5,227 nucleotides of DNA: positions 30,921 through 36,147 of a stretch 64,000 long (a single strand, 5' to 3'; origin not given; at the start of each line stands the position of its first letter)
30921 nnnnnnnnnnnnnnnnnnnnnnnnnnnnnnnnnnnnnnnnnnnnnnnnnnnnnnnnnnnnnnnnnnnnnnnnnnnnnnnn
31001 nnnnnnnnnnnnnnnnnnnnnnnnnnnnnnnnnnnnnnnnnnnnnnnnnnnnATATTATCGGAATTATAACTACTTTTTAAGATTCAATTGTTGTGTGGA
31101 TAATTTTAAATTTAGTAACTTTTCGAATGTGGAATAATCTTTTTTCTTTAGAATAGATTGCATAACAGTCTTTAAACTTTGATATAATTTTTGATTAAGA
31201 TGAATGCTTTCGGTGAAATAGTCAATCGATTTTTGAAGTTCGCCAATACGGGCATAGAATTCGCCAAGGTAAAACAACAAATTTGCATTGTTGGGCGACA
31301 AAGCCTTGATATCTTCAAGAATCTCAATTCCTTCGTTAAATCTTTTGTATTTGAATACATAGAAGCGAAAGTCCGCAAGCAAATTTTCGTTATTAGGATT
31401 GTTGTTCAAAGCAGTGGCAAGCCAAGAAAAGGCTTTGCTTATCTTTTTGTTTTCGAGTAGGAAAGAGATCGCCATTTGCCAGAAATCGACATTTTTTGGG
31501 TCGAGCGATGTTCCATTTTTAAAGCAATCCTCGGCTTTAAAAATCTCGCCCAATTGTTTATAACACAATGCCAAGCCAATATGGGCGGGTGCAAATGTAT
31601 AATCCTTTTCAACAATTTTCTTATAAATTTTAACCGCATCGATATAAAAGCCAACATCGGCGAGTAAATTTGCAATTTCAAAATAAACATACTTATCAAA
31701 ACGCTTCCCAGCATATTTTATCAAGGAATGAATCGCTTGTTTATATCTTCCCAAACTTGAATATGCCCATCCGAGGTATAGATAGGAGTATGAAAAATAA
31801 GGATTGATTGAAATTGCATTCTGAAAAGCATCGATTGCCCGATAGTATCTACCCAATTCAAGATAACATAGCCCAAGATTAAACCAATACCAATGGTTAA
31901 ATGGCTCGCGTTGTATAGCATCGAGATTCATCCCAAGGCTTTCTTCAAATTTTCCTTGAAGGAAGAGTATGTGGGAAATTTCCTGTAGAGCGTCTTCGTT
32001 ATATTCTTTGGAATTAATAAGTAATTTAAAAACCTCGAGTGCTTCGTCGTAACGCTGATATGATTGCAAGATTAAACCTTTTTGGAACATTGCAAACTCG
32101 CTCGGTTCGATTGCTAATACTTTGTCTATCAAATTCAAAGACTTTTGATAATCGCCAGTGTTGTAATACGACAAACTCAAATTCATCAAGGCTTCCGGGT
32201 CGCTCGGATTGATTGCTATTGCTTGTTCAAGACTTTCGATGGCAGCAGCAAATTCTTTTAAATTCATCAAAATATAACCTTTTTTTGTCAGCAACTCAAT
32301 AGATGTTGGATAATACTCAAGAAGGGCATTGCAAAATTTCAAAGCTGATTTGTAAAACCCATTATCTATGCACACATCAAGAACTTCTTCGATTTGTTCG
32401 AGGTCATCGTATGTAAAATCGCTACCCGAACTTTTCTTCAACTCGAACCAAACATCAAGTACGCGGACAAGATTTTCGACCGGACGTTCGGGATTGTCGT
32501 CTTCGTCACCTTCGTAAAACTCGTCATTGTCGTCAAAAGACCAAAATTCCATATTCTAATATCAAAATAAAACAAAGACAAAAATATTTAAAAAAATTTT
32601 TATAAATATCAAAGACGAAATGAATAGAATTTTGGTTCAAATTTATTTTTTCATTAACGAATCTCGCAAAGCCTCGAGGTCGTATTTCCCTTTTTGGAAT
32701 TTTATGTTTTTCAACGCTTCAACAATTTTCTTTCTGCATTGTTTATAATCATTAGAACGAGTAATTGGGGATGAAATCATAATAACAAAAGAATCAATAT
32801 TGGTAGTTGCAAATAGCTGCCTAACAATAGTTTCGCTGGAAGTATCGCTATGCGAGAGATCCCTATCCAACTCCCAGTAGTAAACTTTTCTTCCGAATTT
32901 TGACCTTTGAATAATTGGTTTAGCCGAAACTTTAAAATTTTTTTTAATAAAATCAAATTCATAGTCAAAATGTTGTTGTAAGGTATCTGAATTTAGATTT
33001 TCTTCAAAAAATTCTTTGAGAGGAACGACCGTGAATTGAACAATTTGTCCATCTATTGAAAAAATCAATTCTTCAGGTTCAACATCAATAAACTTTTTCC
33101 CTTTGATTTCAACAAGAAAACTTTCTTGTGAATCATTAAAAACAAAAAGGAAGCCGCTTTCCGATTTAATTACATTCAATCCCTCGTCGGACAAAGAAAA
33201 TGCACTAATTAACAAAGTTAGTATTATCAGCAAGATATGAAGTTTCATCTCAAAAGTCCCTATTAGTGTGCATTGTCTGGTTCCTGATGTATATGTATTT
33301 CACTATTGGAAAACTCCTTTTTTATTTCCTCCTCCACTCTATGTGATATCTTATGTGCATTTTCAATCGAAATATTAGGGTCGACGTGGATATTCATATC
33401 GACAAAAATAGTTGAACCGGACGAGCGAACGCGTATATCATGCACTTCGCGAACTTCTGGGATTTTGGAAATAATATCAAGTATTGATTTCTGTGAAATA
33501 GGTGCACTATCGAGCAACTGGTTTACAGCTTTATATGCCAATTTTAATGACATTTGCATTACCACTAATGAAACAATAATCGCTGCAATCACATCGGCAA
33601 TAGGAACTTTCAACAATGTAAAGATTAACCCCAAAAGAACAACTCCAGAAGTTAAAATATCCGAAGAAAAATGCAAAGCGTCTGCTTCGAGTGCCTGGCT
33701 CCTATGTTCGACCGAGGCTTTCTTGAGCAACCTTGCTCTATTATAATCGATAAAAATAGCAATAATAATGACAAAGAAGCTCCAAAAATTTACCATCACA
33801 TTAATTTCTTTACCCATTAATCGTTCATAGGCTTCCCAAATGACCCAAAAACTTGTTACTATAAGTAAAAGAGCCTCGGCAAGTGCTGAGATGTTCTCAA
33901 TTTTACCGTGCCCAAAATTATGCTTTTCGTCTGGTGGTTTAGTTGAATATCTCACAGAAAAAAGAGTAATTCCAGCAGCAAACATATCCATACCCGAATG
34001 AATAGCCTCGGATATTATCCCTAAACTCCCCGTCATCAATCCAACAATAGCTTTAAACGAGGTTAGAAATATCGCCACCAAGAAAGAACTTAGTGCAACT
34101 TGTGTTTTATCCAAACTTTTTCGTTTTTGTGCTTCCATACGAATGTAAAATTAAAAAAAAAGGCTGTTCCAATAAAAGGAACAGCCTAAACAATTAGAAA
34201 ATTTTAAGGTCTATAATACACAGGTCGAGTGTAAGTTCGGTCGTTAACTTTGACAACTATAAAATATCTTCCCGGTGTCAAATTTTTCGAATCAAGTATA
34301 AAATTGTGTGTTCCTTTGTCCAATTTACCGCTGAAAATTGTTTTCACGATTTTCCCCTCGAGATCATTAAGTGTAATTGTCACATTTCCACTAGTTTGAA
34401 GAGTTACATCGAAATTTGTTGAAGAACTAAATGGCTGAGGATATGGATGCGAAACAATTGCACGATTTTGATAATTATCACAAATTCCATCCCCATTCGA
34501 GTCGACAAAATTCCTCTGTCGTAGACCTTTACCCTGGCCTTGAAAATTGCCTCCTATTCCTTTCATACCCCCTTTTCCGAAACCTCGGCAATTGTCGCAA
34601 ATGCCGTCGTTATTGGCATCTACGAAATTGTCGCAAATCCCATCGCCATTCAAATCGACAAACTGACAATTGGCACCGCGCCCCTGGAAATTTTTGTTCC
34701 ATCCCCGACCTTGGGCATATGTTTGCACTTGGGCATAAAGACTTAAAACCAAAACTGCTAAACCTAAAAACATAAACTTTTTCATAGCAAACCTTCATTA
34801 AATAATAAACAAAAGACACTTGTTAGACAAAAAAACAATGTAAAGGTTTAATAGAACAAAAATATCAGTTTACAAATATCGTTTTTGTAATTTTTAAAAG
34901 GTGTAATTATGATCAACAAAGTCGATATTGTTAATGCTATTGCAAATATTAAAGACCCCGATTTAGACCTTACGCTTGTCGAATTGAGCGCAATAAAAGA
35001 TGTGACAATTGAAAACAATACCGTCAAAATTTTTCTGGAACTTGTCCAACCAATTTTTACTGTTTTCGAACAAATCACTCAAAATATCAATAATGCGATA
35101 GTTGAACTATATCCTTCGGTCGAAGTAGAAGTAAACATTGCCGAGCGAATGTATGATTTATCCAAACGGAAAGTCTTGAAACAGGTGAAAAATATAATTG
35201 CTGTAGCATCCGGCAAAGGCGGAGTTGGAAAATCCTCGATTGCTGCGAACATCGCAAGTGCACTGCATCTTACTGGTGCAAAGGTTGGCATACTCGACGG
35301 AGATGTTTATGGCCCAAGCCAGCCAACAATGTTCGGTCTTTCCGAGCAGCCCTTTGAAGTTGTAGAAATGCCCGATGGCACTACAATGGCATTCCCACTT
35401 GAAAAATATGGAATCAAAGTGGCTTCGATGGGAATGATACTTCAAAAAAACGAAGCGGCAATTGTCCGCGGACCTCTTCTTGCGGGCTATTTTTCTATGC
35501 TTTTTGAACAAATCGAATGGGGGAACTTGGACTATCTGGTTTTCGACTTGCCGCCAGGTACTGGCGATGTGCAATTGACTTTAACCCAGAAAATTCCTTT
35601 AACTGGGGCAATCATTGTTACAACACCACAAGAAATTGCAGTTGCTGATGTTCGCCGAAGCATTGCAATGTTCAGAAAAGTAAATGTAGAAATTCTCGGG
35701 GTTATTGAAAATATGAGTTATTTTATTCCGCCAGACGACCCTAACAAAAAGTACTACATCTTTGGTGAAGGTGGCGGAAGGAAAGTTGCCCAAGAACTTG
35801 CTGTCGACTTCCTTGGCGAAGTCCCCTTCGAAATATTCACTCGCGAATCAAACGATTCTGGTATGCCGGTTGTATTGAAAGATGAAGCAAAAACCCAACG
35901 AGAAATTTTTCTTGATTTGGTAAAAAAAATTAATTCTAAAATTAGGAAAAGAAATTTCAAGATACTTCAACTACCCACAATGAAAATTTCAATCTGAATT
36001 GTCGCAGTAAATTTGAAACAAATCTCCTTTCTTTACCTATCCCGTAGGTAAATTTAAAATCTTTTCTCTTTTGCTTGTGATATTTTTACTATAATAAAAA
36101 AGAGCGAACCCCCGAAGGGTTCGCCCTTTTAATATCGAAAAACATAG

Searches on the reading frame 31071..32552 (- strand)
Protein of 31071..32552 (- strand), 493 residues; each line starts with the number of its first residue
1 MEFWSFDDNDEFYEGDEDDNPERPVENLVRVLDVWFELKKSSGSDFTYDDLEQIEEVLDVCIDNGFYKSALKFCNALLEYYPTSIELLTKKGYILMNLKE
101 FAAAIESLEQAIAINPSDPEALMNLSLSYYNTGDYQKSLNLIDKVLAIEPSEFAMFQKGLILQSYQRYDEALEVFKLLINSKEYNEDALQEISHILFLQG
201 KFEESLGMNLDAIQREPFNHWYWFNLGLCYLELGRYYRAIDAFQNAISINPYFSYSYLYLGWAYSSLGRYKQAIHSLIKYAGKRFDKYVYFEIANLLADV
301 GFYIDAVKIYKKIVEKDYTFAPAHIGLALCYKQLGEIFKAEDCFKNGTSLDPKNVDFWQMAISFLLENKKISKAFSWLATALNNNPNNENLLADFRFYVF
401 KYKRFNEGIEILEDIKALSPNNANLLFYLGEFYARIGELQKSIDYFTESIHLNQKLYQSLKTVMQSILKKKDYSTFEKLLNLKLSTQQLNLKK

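Call 15: search_protein_families(library=pfam, proteins=[window:31071-32552:-], max_evalue=0.00001)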
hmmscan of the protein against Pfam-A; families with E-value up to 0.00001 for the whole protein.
window:31071-32552:- (493 aa): 19 families
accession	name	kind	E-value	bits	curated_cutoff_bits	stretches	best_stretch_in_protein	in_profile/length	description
PF07719.23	TPR_2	-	7.5e-47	154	27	1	222-251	3-32/34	Tetratricopeptide repeat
PF00515.34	TPR_1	-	1.2e-37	126.6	27.8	1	222-252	3-33/34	Tetratricopeptide repeat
PF14559.12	TPR_19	-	2.1e-34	118.1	25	1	99-152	5-58/68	Tetratricopeptide repeat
PF13431.12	TPR_17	-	5e-32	107.9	24.4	1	242-274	1-33/34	Tetratricopeptide repeat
PF13181.12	TPR_8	-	6.1e-30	101.2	25.7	1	222-251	3-32/34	Tetratricopeptide repeat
PF13432.12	TPR_16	-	1.3e-25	89.9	32.7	1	90-150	2-62/65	Tetratricopeptide repeat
PF13428.12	TPR_14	-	5.2e-25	85.8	23.5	0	87-125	3-41/44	Tetratricopeptide repeat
PF13424.12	TPR_12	-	9.5e-21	74.2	30.1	0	223-275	6-66/77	Tetratricopeptide repeat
PF12895.13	ANAPC3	-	1.1e-20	74.1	27.2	1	108-175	12-79/82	Anaphase-promoting complex, cyclosome, subunit 3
PF13371.12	TPR_9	-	2e-20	73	35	1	67-121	11-65/73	Tetratricopeptide repeat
PF13174.12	TPR_6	-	4.4e-18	65.1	26.3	0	223-251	3-31/33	Tetratricopeptide repeat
PF13176.12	TPR_7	-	7.7e-18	63.4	27.9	0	223-248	2-27/36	Tetratricopeptide repeat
PF13414.12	TPR_11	-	8.8e-18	64.2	26.8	1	92-133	1-42/42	TPR repeat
PF23914.1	TPR_CcmH_CycH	-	6.8e-14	52.4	42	0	92-180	57-149/158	Cytochrome c-type biogenesis protein H TPR domain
PF13374.12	TPR_10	-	2.5e-13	50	27.5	0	121-148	4-31/42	Tetratricopeptide repeat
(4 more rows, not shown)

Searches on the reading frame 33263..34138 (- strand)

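Call 84: search_protein_families(library=pfam, proteins=[window:33263-34138:-], max_evalue=0.00001)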
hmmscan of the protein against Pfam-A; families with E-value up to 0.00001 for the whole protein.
window:33263-34138:- (291 aa): 2 families
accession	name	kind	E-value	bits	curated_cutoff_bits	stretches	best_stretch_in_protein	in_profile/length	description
PF01545.26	Cation_efflux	-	5.3e-45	154.1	26.6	1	17-209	3-198/198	Cation efflux family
PF16916.11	ZT_dimer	-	5.5e-24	84.4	26.7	1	215-287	5-77/78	Dimerisation domain of Zinc Transporter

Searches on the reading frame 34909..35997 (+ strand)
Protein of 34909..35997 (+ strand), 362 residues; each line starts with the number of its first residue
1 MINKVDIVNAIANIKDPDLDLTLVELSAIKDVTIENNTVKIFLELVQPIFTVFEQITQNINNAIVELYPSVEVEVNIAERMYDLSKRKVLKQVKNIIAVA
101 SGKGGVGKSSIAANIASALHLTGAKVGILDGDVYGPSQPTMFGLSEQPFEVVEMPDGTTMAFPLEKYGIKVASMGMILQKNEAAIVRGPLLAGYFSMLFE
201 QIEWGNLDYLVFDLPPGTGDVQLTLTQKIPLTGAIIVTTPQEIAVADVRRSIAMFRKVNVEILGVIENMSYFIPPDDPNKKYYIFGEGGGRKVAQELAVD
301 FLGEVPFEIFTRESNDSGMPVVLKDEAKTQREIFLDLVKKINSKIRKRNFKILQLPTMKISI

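Call 84: search_protein_families(library=pfam, proteins=[window:34909-35997:+], max_evalue=0.00001)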
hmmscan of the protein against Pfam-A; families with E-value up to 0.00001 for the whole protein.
window:34909-35997:+ (362 aa): 4 families
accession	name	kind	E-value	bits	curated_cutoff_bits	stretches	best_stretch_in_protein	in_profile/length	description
PF10609.15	ParA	-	6.2e-90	301.4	27.1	1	92-341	1-245/246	NUBPL iron-transfer P-loop NTPase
PF01656.29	CbiA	-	4e-10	40.2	25.4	1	97-268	1-81/125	CobQ/CobB/MinD/ParA nucleotide binding domain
PF01883.24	FeS_assembly_P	-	3.6e-09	37.2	23.5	1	5-75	2-73/73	Iron-sulfur cluster assembly protein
PF13614.12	AAA_31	-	8.9e-07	29.5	27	1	95-217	2-128/177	AAA domain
